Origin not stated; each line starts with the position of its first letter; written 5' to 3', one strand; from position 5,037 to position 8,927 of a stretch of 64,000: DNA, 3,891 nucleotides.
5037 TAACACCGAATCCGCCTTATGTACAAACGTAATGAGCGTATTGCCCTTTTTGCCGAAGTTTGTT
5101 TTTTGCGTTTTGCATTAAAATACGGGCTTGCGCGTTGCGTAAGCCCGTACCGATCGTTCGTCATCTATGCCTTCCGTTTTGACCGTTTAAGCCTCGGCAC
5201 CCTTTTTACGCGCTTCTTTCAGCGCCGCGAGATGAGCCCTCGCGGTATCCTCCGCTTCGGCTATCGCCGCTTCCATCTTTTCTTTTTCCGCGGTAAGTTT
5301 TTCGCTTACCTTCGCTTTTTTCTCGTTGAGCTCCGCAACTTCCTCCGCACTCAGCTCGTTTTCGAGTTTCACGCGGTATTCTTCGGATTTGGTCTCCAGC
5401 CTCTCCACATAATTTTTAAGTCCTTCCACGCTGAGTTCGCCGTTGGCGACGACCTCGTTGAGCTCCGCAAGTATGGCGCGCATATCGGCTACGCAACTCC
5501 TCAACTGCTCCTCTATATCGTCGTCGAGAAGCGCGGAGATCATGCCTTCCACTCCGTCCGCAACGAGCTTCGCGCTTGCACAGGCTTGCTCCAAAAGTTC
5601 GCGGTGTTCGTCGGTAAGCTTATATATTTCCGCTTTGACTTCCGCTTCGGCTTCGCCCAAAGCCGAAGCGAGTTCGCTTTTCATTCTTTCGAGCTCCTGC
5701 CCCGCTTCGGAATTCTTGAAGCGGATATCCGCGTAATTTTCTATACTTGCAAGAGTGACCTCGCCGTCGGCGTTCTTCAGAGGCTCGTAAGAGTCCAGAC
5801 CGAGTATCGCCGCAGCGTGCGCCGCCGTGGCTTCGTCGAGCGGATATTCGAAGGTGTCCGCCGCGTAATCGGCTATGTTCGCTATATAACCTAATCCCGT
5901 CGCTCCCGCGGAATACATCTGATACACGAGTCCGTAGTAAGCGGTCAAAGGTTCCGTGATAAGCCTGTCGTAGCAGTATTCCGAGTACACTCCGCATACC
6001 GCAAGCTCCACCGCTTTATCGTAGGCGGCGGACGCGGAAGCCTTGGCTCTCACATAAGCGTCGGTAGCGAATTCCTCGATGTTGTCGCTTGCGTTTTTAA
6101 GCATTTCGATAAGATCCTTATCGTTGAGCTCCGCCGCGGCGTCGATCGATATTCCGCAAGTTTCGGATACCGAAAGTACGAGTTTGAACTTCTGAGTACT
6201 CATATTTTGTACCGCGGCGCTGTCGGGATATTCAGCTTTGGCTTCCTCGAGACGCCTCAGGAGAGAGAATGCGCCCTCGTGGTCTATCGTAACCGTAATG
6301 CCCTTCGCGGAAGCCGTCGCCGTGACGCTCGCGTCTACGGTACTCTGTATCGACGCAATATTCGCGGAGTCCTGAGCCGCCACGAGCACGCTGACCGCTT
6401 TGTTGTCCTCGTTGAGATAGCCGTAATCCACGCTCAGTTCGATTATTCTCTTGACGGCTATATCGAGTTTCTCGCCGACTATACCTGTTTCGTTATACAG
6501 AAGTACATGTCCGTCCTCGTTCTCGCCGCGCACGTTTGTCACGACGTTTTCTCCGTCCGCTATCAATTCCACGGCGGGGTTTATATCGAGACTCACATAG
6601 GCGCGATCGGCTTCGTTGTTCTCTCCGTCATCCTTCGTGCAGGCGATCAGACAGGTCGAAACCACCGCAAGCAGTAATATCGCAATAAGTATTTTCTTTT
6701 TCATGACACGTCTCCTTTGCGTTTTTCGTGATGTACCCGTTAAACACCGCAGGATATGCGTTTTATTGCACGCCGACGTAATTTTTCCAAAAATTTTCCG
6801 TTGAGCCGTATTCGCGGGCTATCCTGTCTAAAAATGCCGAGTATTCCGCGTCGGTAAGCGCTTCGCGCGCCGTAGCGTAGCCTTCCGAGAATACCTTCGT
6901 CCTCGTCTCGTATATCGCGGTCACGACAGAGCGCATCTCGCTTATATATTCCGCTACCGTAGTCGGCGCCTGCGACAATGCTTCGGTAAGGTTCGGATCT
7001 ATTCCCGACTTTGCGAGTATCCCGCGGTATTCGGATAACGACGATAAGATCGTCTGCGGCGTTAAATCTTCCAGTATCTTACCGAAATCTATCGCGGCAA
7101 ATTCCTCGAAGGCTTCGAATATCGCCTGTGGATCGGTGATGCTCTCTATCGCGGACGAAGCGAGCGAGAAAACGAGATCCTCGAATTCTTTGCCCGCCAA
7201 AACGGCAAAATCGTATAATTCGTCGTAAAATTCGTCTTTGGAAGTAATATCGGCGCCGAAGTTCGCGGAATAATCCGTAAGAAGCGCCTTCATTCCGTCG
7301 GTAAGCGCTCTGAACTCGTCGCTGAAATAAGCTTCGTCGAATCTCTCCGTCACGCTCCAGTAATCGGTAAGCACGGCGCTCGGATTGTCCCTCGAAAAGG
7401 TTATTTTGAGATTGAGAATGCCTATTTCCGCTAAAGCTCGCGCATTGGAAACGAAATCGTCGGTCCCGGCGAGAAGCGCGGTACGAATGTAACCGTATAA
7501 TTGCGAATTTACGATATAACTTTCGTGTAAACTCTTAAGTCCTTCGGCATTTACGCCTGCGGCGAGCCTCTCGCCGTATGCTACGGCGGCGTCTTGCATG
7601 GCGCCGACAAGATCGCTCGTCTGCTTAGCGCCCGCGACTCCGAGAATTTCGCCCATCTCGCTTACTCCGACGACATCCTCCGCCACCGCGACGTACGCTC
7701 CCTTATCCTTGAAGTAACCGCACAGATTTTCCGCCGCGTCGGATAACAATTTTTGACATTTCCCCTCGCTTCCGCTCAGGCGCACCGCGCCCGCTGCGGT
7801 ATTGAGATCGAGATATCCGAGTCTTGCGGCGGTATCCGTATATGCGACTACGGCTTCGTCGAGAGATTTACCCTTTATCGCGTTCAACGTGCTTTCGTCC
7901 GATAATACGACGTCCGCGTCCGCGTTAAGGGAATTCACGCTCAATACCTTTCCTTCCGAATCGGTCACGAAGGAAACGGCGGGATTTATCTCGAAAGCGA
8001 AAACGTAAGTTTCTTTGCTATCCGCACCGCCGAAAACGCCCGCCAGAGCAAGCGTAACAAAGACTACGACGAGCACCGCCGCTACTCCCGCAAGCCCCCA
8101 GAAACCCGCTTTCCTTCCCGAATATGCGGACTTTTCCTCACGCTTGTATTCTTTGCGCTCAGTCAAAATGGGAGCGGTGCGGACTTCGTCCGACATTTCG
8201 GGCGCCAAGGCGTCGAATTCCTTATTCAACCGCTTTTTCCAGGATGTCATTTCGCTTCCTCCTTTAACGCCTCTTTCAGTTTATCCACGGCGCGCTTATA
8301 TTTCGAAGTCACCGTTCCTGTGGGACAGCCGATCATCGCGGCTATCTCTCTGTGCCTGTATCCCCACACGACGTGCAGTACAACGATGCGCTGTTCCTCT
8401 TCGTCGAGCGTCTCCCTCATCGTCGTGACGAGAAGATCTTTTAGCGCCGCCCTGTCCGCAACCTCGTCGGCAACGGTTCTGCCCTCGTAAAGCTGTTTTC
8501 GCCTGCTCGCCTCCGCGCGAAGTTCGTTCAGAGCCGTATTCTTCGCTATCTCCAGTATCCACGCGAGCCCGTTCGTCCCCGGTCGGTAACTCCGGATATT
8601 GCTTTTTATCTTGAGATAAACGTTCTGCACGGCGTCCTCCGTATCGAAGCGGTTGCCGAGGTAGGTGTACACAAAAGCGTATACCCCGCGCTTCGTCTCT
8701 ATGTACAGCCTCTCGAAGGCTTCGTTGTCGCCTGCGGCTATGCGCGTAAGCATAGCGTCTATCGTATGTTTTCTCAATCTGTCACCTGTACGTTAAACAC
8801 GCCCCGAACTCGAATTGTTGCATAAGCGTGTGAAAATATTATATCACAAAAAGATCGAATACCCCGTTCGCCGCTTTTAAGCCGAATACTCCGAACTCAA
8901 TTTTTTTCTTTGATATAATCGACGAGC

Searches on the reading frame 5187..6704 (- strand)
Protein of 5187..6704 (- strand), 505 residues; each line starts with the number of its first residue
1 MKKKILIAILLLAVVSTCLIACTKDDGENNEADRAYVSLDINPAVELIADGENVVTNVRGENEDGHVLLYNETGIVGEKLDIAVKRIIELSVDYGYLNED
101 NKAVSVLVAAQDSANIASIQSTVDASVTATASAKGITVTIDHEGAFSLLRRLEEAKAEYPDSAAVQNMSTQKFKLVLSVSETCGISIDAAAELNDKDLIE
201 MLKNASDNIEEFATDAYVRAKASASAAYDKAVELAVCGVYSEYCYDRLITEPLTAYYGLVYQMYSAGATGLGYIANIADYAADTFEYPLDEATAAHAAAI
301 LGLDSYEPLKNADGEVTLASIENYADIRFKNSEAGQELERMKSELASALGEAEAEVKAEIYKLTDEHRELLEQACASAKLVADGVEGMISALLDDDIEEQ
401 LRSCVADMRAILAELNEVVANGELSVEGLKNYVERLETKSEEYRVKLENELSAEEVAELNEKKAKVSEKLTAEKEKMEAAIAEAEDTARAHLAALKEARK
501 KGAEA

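Call 18: search_protein_families(library=pfam, proteins=[window:5187-6704:-], max_evalue=0.001)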
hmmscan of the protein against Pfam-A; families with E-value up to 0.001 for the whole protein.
window:5187-6704:- (505 aa): 1 family
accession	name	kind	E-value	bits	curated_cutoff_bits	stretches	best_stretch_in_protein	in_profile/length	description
PF23750.1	RsgI_M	-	4.4e-17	63.4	25.3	1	35-141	2-108/133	Anti-sigma factor RsgI-like central domain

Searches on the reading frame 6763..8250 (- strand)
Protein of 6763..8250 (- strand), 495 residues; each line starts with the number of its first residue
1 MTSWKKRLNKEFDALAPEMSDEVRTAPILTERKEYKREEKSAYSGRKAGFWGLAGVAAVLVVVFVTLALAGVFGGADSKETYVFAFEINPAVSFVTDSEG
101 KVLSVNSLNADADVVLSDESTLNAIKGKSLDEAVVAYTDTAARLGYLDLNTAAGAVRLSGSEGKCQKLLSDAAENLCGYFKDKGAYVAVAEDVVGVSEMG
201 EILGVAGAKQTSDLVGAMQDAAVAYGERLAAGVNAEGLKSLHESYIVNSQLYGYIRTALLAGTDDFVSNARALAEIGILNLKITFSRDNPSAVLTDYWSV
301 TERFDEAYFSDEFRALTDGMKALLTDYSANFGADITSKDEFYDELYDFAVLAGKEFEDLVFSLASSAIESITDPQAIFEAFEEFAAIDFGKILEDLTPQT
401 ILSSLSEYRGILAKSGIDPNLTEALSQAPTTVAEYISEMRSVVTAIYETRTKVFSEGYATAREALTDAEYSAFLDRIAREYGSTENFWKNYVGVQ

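Call 18: search_protein_families(library=pfam, proteins=[window:6763-8250:-], max_evalue=0.001)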
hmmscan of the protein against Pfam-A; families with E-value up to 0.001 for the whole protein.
window:6763-8250:- (495 aa): 1 family
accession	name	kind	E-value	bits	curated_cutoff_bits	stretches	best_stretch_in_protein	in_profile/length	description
PF23750.1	RsgI_M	-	1e-10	42.8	25.3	1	85-182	5-98/133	Anti-sigma factor RsgI-like central domain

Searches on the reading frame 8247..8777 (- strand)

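Call 18: search_protein_families(library=pfam, proteins=[window:8247-8777:-], max_evalue=0.001)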
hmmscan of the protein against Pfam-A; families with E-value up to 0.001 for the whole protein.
window:8247-8777:- (176 aa): 4 families
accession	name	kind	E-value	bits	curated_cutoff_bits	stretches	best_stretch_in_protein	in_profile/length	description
PF04542.20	Sigma70_r2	-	1.6e-11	44.3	24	1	25-90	2-69/71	Sigma-70 region 2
PF08281.18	Sigma70_r4_2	-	2.1e-09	37.3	25.7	1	119-167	6-54/54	Sigma-70, region 4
PF04545.22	Sigma70_r4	-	9.2e-08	31.9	24.1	1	123-169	4-50/50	Sigma-70, region 4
PF07638.17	Sigma70_ECF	-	0.00088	19.6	21.1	0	103-172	117-184/185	ECF sigma factor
